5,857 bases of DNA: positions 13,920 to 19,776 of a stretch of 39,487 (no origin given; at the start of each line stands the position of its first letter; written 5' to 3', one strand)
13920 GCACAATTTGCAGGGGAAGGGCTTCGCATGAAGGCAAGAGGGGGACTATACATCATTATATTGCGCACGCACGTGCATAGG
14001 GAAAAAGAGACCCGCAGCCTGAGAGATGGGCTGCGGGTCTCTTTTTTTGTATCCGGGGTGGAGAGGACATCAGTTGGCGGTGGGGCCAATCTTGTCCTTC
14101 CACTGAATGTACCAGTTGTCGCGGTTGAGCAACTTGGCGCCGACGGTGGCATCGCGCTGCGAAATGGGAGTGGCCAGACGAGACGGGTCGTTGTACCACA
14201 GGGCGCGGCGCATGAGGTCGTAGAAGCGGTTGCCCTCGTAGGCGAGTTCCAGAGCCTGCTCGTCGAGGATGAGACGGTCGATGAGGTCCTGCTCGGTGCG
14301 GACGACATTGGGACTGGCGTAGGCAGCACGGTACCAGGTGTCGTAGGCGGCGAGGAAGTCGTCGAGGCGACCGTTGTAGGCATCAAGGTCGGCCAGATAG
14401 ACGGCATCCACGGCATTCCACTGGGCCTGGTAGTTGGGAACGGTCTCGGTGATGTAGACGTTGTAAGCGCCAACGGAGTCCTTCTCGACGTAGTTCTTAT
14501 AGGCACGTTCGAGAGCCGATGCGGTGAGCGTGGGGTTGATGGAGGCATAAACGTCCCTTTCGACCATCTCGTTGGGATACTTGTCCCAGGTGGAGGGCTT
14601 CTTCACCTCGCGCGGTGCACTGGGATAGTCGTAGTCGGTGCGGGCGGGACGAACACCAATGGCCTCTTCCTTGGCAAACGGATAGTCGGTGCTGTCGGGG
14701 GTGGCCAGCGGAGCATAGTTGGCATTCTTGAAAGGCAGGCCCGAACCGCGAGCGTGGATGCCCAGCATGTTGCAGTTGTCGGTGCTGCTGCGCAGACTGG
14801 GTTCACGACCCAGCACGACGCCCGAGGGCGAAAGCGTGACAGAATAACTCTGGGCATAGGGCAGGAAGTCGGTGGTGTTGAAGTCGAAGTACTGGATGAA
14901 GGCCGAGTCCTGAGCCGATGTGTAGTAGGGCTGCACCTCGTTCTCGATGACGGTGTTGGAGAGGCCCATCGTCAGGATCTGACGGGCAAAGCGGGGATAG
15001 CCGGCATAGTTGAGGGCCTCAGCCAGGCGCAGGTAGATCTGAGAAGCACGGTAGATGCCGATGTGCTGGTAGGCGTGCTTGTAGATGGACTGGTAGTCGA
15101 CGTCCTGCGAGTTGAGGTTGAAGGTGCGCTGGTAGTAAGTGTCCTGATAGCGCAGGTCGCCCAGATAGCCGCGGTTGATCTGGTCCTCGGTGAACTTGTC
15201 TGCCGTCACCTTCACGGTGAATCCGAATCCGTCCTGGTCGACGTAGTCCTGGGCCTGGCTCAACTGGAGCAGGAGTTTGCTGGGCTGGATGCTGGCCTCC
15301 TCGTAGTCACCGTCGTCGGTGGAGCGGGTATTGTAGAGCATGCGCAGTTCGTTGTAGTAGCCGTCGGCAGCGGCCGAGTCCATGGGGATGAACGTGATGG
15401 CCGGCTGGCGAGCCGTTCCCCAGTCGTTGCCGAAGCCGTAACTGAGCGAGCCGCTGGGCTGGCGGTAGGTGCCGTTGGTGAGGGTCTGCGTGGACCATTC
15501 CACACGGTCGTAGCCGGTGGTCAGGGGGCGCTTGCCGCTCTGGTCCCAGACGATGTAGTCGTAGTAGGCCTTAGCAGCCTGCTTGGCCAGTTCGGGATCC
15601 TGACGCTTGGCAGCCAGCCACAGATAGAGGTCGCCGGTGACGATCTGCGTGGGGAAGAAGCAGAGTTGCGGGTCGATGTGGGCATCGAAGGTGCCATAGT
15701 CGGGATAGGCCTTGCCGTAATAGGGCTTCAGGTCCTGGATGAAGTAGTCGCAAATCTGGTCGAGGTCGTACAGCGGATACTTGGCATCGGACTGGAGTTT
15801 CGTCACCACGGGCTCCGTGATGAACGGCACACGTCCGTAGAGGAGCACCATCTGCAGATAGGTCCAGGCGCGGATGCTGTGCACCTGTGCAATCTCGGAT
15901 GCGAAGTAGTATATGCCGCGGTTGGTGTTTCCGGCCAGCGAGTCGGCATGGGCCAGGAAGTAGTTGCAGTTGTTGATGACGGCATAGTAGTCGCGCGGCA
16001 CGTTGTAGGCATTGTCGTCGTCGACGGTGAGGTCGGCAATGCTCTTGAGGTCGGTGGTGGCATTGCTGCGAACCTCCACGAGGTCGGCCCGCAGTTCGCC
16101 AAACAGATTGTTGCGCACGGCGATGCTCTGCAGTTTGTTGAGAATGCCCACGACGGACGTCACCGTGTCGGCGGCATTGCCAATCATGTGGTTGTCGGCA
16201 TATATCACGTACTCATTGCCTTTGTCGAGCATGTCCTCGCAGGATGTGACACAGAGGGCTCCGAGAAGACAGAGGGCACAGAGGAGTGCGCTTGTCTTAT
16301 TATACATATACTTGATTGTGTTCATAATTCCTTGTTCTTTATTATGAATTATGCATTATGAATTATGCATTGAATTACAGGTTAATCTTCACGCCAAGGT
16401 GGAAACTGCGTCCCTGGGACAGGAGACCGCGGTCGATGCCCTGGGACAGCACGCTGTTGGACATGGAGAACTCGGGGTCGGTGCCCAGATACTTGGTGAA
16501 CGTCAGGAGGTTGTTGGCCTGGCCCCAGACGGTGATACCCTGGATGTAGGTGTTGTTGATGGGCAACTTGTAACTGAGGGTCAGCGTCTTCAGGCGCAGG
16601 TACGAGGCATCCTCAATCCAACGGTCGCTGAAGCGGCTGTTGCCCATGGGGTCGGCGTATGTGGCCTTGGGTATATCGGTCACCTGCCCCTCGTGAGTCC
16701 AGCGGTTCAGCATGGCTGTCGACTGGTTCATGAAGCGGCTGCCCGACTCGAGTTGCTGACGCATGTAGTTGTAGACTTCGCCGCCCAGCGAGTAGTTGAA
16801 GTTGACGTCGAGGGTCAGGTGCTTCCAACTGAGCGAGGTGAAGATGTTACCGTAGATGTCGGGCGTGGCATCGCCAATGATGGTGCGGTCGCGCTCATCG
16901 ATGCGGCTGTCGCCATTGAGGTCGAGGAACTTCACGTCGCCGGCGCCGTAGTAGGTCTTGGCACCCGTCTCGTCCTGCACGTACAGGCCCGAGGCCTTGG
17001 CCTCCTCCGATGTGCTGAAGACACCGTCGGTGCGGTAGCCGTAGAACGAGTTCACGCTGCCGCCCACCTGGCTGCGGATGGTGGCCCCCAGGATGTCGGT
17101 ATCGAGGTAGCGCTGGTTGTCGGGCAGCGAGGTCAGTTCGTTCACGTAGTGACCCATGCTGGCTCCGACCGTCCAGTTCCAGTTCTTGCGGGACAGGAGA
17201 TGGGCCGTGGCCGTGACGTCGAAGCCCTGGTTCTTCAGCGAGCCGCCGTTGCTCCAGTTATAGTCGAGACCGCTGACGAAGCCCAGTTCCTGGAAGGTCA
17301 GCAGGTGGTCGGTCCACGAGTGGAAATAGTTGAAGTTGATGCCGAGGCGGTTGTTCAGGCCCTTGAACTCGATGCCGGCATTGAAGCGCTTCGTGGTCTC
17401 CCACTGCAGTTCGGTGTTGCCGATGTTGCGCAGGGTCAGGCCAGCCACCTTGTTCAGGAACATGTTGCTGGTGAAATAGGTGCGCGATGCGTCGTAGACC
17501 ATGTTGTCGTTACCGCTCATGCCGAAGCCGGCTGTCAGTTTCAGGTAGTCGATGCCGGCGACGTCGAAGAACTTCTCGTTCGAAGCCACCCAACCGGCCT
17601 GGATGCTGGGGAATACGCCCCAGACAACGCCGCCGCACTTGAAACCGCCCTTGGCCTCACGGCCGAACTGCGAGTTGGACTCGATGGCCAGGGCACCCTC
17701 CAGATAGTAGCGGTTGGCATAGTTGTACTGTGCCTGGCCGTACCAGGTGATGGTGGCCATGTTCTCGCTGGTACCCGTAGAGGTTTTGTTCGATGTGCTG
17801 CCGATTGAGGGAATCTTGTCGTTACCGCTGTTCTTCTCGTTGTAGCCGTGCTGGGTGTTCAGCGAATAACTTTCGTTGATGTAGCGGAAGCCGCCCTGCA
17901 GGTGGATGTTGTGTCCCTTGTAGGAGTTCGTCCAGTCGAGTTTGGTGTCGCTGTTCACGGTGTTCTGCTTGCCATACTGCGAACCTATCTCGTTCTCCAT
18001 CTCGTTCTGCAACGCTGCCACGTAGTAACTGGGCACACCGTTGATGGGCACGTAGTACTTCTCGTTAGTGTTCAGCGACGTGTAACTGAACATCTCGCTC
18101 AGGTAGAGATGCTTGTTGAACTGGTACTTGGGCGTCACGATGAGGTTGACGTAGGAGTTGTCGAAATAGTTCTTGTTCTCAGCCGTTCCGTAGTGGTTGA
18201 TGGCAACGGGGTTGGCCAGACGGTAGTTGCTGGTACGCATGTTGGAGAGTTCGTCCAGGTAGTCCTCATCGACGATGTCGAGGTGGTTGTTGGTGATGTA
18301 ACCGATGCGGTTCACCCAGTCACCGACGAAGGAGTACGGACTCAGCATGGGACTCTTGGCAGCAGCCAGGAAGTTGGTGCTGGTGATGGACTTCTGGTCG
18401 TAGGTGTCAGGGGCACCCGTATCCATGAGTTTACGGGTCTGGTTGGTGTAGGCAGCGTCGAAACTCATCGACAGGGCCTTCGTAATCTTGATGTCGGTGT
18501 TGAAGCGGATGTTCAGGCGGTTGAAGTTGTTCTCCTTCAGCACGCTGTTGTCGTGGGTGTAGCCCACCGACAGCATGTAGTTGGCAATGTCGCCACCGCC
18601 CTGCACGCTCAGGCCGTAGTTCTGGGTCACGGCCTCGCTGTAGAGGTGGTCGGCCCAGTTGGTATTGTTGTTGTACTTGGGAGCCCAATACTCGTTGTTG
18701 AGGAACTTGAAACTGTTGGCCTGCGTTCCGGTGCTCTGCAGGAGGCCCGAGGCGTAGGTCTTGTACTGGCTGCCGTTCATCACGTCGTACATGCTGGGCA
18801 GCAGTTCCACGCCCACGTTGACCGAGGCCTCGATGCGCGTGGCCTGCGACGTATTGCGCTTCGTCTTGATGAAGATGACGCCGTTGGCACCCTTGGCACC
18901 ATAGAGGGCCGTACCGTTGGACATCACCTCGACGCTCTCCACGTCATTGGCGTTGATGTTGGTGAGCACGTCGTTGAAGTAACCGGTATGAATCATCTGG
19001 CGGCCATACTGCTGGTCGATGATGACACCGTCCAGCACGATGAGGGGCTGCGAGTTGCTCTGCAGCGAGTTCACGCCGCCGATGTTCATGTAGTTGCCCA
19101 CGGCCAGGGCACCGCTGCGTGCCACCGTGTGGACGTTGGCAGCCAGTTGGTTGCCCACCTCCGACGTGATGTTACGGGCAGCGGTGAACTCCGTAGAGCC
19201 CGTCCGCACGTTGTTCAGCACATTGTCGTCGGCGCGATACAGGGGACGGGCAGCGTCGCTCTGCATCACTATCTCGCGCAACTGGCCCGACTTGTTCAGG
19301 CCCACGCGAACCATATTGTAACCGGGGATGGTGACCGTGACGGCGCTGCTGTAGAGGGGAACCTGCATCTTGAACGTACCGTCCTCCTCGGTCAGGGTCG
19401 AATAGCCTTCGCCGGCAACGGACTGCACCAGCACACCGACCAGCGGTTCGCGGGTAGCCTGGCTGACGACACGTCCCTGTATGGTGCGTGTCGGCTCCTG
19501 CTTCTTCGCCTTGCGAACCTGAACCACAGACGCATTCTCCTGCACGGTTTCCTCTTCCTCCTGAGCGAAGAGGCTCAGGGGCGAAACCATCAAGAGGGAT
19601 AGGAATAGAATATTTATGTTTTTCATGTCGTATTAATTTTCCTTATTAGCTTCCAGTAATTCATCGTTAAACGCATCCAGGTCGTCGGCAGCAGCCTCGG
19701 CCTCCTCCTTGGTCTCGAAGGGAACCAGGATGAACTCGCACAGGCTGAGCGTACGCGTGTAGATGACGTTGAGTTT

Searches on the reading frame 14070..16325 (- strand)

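Call 30: search_protein_families(library=pfam, proteins=[window:14070-16325:-], max_evalue=0.00001)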
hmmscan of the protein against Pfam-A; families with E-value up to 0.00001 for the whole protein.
window:14070-16325:- (751 aa): 1 family
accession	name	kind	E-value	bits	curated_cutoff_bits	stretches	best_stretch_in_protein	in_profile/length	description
PF07980.17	SusD_RagB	-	1e-08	35.6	23.1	0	672-706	205-233/297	SusD family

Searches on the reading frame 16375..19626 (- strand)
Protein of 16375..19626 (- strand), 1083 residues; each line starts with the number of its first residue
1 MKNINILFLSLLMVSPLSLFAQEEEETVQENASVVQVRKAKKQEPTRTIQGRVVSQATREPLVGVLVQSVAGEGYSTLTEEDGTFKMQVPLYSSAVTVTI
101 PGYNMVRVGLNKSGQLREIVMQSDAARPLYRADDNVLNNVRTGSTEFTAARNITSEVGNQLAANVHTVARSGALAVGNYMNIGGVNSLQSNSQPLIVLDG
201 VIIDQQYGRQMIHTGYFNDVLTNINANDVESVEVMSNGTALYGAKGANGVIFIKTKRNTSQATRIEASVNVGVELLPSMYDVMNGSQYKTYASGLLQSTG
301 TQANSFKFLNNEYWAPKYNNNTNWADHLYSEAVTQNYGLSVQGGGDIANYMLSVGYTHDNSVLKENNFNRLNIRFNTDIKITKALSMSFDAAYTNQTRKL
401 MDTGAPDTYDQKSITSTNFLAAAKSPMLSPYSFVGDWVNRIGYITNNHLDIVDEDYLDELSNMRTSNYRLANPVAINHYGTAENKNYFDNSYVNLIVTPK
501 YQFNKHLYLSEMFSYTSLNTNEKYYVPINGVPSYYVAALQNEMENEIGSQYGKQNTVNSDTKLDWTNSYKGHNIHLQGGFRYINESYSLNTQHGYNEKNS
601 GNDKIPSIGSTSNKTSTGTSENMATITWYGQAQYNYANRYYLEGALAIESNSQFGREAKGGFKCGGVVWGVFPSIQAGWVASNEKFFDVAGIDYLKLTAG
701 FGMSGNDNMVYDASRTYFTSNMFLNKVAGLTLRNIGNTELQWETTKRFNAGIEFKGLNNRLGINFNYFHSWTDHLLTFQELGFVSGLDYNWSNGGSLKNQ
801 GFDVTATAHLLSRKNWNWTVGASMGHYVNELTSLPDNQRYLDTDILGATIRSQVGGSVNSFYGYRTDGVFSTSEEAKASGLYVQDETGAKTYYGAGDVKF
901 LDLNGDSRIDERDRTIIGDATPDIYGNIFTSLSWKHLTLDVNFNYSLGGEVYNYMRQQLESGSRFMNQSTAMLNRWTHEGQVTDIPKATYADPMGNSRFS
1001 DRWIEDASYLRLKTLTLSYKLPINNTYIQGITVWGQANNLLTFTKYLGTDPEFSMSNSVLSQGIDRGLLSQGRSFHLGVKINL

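Call 30: search_protein_families(library=pfam, proteins=[window:16375-19626:-], max_evalue=0.00001)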
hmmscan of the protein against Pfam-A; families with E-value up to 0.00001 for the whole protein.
window:16375-19626:- (1083 aa): 2 families
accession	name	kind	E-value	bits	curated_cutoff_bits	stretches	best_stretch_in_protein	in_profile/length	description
PF07715.20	Plug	-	8.6e-08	33.1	23.9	1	162-250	29-107/107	TonB-dependent Receptor Plug Domain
PF13715.12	CarbopepD_reg_2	-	7.3e-06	26.4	32.2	0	49-116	1-68/88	CarboxypepD_reg-like domain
